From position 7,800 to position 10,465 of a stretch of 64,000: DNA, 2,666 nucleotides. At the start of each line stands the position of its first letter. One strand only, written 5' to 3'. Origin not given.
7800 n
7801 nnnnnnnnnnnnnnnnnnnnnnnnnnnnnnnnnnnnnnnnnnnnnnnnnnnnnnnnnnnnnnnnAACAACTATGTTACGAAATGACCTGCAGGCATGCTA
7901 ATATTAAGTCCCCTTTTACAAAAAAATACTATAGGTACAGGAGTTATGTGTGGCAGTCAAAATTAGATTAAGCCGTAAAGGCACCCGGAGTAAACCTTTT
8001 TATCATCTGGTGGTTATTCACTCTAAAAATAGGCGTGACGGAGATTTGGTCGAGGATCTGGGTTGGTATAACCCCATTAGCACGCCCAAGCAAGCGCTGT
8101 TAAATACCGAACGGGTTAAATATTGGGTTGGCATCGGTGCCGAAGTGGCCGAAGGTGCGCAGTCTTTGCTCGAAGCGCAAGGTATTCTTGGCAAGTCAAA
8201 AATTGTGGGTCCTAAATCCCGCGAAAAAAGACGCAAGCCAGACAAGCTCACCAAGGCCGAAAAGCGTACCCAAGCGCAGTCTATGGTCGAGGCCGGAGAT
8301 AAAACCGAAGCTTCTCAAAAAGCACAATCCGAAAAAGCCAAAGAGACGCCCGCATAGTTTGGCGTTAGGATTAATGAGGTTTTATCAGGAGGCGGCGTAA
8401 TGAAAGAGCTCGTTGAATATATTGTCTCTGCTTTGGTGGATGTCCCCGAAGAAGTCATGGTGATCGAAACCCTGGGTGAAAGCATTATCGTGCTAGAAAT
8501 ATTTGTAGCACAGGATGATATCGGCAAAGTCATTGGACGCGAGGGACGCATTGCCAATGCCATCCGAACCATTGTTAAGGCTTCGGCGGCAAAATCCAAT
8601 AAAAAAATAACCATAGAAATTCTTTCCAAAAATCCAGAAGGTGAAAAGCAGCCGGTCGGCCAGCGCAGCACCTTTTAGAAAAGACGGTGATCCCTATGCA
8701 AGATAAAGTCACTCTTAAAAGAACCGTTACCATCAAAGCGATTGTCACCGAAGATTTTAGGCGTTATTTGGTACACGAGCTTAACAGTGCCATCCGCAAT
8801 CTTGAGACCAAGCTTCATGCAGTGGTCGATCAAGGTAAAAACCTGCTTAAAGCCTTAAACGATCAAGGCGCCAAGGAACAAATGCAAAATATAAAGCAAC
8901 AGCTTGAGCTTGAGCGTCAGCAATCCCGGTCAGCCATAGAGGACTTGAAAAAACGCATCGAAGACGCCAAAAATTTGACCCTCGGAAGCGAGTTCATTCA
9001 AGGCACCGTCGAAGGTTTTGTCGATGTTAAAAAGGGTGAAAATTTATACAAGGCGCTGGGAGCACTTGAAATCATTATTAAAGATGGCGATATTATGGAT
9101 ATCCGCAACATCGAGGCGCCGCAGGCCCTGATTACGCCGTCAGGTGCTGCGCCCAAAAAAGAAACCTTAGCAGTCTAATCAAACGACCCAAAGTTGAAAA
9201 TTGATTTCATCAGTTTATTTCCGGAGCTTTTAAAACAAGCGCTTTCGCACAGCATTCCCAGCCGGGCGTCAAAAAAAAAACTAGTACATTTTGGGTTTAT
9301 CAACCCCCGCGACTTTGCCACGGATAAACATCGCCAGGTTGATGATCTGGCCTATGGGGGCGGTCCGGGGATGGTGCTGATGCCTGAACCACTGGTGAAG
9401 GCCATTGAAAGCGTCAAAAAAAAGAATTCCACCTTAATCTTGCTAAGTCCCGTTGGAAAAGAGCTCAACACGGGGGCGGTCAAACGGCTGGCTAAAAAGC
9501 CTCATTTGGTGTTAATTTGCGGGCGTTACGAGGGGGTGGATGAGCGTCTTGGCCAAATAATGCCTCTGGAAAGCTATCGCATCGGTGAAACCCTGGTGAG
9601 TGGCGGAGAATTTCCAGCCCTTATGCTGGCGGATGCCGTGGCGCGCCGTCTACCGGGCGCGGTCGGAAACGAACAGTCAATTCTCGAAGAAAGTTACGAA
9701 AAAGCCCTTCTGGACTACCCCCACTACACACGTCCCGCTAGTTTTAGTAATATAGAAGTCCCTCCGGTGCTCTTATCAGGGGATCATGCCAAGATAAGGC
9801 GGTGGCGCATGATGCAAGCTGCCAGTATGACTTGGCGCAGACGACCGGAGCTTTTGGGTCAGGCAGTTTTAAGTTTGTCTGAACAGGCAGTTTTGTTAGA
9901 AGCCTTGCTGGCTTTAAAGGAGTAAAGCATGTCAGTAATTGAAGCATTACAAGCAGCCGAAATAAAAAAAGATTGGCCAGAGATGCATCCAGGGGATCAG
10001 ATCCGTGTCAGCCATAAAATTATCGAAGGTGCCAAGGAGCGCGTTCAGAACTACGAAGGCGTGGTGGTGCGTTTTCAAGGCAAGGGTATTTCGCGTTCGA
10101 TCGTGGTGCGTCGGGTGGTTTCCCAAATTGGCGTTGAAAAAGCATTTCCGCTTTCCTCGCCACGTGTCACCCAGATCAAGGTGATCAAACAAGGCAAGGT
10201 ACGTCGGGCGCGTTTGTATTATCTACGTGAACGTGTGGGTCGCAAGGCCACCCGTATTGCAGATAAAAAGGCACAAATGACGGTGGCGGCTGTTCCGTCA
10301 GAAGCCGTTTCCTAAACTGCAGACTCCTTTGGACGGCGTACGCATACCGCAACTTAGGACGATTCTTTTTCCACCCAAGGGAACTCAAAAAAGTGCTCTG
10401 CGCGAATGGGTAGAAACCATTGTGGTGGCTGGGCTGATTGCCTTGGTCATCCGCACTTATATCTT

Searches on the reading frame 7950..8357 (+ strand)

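Call 87: search_protein_families(library=pfam, proteins=[window:7950-8357:+], max_evalue=0.0001)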
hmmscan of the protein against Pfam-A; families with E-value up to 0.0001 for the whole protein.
window:7950-8357:+ (135 aa): 1 family
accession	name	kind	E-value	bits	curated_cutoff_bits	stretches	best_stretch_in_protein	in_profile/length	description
PF00886.24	Ribosomal_S16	-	5.6e-20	71.5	27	1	9-66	1-61/62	Ribosomal protein S16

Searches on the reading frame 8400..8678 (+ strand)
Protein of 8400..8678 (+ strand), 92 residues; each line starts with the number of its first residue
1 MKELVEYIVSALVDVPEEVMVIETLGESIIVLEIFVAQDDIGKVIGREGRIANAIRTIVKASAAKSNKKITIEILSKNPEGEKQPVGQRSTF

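Call 87: search_protein_families(library=pfam, proteins=[window:8400-8678:+], max_evalue=0.0001)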
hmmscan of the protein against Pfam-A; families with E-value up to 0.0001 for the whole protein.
window:8400-8678:+ (92 aa): 1 family
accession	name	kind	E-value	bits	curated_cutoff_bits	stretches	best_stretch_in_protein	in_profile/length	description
PF13083.13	KH_KhpA-B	-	4.6e-22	78.2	32.1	1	2-74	1-73/73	KhpA/KhpB, KH domain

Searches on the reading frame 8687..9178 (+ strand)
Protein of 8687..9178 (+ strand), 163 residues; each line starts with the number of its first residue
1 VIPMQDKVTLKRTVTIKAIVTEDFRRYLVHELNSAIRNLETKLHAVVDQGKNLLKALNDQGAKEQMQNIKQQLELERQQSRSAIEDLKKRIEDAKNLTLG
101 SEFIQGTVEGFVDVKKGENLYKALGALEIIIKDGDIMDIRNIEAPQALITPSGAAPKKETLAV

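Call 87: search_protein_families(library=pfam, proteins=[window:8687-9178:+], max_evalue=0.0001)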
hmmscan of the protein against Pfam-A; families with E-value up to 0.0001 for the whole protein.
window:8687-9178:+ (163 aa): 1 family
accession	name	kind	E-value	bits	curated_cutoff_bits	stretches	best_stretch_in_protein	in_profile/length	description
PF11068.13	YlqD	-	2e-28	99.8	27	1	9-140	2-131/131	YlqD protein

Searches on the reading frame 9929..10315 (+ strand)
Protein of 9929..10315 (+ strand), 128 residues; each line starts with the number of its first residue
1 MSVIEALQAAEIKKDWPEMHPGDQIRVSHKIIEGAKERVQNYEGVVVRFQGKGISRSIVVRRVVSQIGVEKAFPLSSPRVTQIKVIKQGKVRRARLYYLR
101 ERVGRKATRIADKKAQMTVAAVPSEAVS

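Call 87: search_protein_families(library=pfam, proteins=[window:9929-10315:+], max_evalue=0.0001)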
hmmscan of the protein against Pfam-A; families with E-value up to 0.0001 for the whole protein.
window:9929-10315:+ (128 aa): 1 family
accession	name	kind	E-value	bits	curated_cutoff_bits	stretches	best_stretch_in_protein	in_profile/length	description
PF01245.26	Ribosomal_L19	-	1.1e-39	135.2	22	1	3-111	2-109/111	Ribosomal protein L19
